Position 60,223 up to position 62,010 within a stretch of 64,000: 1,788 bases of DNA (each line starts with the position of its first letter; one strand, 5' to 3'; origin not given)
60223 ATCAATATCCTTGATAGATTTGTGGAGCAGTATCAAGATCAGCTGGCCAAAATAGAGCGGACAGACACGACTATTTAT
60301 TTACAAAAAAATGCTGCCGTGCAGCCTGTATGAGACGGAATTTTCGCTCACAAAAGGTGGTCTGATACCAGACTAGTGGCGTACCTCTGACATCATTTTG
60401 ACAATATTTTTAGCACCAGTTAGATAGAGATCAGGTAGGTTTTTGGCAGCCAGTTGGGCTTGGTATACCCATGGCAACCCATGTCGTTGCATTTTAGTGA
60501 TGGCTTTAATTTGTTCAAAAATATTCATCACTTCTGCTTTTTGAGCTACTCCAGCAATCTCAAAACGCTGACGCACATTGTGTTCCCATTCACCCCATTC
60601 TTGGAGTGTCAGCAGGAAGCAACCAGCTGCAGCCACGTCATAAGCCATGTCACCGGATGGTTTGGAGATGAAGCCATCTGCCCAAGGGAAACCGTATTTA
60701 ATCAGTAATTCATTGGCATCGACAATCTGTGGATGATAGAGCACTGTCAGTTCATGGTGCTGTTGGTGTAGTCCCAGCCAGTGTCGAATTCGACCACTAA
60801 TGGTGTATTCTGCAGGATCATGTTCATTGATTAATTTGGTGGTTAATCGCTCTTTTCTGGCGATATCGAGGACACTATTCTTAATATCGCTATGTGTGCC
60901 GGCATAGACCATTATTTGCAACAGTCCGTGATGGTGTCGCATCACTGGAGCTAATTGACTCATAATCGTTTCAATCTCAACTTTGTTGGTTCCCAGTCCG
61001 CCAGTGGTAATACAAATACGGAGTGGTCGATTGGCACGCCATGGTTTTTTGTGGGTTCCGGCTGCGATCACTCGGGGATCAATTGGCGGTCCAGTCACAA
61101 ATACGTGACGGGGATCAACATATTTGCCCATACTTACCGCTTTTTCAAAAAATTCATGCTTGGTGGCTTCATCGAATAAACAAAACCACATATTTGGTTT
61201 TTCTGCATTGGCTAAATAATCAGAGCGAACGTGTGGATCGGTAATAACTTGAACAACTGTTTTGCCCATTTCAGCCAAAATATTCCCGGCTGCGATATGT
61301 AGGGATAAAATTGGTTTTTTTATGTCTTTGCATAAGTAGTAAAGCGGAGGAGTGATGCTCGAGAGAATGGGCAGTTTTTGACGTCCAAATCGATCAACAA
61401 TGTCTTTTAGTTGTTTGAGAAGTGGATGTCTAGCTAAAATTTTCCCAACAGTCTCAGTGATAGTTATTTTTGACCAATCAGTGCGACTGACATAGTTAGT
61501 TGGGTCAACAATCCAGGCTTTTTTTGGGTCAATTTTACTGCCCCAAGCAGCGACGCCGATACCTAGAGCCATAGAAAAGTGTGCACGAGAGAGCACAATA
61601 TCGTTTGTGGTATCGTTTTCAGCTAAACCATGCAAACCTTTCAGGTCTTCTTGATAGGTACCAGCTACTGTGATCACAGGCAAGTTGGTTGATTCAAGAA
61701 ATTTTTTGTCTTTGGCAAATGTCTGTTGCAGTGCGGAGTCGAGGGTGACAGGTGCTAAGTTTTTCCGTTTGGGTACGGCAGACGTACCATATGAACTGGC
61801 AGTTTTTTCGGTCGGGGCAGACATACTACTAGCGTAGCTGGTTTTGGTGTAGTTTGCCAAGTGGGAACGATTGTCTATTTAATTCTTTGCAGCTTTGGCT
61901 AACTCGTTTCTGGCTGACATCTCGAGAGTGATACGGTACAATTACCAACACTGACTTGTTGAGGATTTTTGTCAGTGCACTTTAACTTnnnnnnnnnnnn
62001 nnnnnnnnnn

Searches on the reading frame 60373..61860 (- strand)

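Call 89: search_protein_families(library=pfam, proteins=[window:60373-61860:-], max_evalue=0.001)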
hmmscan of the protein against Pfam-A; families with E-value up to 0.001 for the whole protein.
window:60373-61860:- (495 aa): 1 family
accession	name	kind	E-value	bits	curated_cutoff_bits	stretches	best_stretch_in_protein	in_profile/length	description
PF22053.2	DUF6938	-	5.7e-05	23.3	27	1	275-402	33-153/236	Domain of unknown function (DUF6938)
